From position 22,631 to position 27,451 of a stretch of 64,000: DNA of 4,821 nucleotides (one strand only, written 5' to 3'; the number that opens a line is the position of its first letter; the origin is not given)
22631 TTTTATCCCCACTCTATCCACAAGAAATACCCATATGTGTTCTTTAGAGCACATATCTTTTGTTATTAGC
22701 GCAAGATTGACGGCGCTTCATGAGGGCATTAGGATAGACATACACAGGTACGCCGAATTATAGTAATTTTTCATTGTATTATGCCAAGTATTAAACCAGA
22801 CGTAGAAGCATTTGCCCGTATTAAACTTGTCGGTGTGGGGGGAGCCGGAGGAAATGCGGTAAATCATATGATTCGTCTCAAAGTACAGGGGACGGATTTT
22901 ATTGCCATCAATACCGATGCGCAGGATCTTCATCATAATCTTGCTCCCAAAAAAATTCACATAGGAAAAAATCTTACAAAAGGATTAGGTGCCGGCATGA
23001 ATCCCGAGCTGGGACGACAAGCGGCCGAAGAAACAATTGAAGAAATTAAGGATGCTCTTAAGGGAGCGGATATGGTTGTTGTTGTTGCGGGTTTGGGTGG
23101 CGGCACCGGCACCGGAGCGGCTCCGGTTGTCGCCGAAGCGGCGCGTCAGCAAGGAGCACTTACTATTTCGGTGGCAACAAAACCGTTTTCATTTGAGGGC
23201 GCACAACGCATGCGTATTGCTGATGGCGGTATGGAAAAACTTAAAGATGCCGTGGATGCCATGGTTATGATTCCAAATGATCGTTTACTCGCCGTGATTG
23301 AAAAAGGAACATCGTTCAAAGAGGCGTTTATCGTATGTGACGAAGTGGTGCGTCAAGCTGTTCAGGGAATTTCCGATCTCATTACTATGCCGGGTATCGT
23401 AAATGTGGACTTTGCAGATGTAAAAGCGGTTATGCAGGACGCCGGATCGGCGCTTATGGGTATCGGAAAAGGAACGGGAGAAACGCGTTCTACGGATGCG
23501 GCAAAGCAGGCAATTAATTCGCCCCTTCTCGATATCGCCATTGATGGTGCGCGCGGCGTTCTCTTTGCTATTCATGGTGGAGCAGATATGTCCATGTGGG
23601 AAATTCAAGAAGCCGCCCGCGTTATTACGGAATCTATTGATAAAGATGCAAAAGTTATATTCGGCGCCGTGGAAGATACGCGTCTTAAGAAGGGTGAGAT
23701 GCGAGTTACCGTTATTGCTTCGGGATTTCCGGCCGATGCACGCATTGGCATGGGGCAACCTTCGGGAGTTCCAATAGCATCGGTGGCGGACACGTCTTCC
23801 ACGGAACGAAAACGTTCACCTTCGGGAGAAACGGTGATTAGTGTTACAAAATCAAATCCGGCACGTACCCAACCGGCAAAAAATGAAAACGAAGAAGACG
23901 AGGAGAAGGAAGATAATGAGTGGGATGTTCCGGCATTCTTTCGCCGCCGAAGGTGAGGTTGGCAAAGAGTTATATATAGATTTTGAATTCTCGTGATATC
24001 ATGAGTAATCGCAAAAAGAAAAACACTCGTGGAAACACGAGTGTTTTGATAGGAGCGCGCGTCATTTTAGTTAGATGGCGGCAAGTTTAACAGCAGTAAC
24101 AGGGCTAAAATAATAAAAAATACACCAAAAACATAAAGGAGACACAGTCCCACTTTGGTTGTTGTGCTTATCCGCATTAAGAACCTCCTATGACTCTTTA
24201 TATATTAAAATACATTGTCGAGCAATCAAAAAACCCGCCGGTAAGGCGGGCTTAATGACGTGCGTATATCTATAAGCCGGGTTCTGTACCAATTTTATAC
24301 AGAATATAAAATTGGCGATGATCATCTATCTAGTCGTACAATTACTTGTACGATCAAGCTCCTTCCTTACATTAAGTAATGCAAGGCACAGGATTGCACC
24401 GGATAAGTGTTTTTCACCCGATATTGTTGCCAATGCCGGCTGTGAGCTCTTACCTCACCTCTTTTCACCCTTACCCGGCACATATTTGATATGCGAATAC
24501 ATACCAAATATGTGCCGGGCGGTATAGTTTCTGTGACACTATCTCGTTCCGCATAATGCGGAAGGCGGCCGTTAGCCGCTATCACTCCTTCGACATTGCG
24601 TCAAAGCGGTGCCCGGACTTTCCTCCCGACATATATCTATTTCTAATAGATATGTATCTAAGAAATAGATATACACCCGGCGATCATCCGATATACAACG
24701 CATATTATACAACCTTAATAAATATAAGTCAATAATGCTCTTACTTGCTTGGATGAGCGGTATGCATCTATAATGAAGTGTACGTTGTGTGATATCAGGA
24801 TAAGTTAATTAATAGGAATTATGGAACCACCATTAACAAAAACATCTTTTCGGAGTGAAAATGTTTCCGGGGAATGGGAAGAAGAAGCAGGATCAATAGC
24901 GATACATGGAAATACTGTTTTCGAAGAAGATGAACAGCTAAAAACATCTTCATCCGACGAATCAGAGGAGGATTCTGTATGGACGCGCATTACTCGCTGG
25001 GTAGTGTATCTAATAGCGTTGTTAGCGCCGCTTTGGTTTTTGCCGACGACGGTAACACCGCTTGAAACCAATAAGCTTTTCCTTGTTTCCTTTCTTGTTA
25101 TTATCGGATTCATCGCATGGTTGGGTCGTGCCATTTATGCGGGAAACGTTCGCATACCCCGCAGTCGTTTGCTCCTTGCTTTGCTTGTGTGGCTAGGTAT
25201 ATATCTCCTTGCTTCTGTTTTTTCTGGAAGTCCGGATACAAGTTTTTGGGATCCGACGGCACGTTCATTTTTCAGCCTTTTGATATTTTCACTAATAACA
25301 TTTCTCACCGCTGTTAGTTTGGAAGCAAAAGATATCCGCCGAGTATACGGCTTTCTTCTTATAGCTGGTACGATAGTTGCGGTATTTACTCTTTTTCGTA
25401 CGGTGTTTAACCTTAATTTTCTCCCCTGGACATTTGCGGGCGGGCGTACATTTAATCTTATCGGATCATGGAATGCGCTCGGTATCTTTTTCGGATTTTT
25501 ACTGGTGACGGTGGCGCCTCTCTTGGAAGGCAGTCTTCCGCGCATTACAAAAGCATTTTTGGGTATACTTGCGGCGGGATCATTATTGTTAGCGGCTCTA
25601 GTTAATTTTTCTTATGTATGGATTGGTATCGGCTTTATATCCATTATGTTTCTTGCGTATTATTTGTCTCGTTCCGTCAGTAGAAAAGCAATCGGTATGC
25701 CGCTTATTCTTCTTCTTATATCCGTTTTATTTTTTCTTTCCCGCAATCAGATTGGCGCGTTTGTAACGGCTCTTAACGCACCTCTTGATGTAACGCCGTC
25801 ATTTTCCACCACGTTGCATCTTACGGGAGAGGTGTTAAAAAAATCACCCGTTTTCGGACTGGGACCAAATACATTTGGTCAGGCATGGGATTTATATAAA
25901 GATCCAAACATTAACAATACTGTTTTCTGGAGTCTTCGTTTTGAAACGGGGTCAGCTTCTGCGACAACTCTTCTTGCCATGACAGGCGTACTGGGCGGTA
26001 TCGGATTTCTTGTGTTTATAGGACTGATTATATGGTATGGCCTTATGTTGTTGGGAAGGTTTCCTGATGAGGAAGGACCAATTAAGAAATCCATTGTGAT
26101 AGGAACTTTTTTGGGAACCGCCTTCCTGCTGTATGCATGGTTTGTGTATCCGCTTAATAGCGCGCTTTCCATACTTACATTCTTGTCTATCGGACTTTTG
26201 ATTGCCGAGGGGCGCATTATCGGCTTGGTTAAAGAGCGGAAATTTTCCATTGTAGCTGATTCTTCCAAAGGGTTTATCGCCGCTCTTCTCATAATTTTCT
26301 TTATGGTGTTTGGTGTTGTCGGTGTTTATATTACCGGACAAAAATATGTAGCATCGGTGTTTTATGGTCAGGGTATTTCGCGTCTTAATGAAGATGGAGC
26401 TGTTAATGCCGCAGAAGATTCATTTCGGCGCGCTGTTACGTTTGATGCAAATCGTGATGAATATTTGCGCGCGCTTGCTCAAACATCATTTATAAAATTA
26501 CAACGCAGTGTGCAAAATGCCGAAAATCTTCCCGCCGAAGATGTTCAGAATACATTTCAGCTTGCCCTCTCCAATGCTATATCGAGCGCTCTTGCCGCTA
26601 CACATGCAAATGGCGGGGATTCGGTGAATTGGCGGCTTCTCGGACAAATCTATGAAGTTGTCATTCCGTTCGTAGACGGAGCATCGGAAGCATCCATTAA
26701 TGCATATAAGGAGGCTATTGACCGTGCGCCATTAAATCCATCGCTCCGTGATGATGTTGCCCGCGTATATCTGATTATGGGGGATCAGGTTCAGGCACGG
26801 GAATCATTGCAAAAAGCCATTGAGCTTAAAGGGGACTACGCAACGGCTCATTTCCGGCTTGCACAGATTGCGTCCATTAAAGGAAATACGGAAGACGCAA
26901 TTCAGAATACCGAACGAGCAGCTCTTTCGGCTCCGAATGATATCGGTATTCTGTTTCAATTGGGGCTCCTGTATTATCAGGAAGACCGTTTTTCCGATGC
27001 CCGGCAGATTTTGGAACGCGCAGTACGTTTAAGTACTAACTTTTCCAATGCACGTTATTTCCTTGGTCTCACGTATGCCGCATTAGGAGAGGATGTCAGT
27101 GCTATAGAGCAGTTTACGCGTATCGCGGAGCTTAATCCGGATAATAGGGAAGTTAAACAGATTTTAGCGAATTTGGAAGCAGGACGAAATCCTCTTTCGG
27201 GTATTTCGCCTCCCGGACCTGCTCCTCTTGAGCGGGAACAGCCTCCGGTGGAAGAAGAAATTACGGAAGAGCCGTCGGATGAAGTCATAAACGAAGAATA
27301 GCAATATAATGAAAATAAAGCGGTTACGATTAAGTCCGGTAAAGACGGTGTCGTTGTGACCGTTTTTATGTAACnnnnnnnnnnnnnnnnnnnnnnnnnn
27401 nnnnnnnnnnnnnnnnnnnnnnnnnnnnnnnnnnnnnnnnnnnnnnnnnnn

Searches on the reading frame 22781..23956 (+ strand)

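Call 21: search_protein_families(library=pfam, proteins=[window:22781-23956:+], max_evalue=0.001)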
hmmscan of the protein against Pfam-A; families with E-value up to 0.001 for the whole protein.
window:22781-23956:+ (391 aa): 2 families
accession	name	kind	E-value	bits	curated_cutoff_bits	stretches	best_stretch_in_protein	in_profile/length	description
PF00091.31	Tubulin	-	8.4e-49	166.9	33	1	13-173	1-189/190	Tubulin/FtsZ family, GTPase domain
PF12327.13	FtsZ_C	-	1.4e-29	102.7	27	1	222-316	1-94/95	FtsZ family, C-terminal domain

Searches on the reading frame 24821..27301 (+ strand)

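Call 21: search_protein_families(library=pfam, proteins=[window:24821-27301:+], max_evalue=0.001)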
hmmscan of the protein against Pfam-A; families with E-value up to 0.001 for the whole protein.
window:24821-27301:+ (826 aa): 13 families
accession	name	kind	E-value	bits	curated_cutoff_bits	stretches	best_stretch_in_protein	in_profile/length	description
PF07719.23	TPR_2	-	1.1e-17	63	27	0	710-739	3-32/34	Tetratricopeptide repeat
PF00515.34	TPR_1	-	3.1e-15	55.7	27.8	0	743-775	2-34/34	Tetratricopeptide repeat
PF13181.12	TPR_8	-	1e-14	53.8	25.7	0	710-739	3-32/34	Tetratricopeptide repeat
PF13431.12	TPR_17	-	4.9e-13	48.7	24.4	0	663-695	2-34/34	Tetratricopeptide repeat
PF13428.12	TPR_14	-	5.7e-12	45.5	23.5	0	743-785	2-44/44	Tetratricopeptide repeat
PF14559.12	TPR_19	-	7.9e-12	45.8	25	1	719-785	2-68/68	Tetratricopeptide repeat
PF13414.12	TPR_11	-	9.2e-12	44.9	26.8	1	648-682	2-36/42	TPR repeat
PF13432.12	TPR_16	-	5.2e-10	40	32.7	1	713-775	2-64/65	Tetratricopeptide repeat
PF23914.1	TPR_CcmH_CycH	-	7.2e-10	39.4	42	1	668-776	44-155/158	Cytochrome c-type biogenesis protein H TPR domain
PF13371.12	TPR_9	-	2.9e-09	37.3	35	1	683-738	4-59/73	Tetratricopeptide repeat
PF13424.12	TPR_12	-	7.4e-08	32.9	30.1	0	673-738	2-75/77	Tetratricopeptide repeat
PF13174.12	TPR_6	-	3.6e-05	24.6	26.3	0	711-736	3-28/33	Tetratricopeptide repeat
PF12895.13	ANAPC3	-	0.00048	20.8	27.2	0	688-757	3-71/82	Anaphase-promoting complex, cyclosome, subunit 3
